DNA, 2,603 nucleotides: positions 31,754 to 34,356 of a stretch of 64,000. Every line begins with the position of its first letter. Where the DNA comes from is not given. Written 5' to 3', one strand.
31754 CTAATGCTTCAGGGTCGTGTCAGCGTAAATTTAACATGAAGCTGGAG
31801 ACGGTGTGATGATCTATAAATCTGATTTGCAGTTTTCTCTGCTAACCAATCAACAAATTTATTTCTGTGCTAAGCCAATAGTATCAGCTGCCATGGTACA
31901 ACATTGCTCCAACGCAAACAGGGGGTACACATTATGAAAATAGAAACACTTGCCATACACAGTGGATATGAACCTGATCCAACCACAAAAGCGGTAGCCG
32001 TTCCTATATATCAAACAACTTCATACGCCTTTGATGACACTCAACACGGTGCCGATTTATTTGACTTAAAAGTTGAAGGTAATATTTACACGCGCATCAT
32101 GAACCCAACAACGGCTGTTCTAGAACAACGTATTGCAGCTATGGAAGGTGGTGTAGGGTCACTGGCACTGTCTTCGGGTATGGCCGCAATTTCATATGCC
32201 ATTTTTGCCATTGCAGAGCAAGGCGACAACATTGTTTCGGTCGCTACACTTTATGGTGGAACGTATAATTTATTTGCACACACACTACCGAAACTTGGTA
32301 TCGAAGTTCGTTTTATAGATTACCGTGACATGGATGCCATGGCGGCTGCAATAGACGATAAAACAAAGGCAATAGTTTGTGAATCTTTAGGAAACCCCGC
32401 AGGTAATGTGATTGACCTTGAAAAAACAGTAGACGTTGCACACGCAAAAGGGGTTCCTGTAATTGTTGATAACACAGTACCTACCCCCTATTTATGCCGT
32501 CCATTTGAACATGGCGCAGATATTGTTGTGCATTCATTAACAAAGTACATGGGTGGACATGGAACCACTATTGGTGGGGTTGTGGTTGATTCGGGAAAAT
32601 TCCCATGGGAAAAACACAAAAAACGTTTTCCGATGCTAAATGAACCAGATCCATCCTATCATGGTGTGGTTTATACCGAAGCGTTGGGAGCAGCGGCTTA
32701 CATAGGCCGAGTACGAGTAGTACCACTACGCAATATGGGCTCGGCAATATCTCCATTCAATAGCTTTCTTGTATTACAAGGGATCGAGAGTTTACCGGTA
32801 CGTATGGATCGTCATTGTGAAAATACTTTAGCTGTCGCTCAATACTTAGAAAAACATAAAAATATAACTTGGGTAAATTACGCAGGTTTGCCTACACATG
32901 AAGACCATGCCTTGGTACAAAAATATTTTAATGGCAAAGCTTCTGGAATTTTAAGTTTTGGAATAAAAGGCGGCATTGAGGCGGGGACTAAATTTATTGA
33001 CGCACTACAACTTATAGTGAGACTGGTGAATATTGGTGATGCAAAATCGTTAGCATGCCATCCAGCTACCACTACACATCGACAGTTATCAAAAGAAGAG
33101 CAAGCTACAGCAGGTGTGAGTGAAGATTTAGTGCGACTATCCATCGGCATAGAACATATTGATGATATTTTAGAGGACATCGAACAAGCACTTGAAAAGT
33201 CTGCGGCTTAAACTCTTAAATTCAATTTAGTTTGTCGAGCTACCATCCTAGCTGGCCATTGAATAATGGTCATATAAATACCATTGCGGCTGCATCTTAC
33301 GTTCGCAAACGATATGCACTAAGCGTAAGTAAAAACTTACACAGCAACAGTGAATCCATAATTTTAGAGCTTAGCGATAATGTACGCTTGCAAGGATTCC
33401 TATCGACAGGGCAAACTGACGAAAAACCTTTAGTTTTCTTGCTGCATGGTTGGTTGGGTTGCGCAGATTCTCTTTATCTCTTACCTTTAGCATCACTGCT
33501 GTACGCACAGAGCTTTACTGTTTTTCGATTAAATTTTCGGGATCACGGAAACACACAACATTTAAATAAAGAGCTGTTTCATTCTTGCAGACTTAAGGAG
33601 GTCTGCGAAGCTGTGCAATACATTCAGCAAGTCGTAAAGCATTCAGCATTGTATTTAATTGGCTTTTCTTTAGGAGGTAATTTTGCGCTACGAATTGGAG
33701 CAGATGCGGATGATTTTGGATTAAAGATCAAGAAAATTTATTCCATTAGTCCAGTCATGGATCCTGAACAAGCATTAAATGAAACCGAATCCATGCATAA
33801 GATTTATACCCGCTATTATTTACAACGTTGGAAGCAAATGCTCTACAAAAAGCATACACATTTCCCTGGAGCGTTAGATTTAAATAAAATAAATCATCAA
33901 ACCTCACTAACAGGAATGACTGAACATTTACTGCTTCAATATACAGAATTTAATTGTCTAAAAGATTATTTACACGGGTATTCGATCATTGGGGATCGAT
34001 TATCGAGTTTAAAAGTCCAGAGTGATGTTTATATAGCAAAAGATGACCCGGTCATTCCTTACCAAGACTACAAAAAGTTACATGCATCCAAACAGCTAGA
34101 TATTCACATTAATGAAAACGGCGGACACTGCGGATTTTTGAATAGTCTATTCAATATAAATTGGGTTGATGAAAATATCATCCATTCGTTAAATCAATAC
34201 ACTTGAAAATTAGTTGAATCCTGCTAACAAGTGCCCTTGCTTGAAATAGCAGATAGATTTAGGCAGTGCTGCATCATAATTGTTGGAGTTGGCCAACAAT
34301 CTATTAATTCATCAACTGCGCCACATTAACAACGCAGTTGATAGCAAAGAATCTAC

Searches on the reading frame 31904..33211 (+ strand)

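Call 56: search_protein_families(library=pfam, proteins=[window:31904-33211:+], max_evalue=1e-8)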
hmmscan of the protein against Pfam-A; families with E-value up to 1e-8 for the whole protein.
window:31904-33211:+ (435 aa): 2 families
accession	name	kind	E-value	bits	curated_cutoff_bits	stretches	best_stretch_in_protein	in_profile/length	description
PF01053.26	Cys_Met_Meta_PP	-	2.6e-139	464.5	27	1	14-431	1-381/381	Cys/Met metabolism PLP-dependent enzyme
PF00155.27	Aminotran_1_2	-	2.9e-12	46.9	19.7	1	73-230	47-235/361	Aminotransferase class I and II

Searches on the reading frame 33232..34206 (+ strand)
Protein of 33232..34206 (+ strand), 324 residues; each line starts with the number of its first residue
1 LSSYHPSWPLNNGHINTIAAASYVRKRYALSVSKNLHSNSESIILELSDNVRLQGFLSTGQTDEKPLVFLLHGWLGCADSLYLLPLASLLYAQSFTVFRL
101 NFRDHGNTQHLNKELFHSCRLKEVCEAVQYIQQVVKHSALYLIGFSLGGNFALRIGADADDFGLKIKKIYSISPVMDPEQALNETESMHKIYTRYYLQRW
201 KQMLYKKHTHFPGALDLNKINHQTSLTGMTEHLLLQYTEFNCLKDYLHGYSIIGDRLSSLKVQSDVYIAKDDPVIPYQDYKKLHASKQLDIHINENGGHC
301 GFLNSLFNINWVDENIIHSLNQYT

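Call 56: search_protein_families(library=pfam, proteins=[window:33232-34206:+], max_evalue=1e-8)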
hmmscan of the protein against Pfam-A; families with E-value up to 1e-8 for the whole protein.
window:33232-34206:+ (324 aa): 3 families
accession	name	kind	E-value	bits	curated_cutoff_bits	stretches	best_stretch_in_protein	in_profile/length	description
PF00561.26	Abhydrolase_1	-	1.1e-15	58.4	25.8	1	66-215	1-138/245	alpha/beta hydrolase fold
PF12697.13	Abhydrolase_6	-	2.4e-10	41.9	26.3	1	68-303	1-208/217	Alpha/beta hydrolase family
PF12146.15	Hydrolase_4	-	1.5e-09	38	27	1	64-293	3-226/239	Serine aminopeptidase, S33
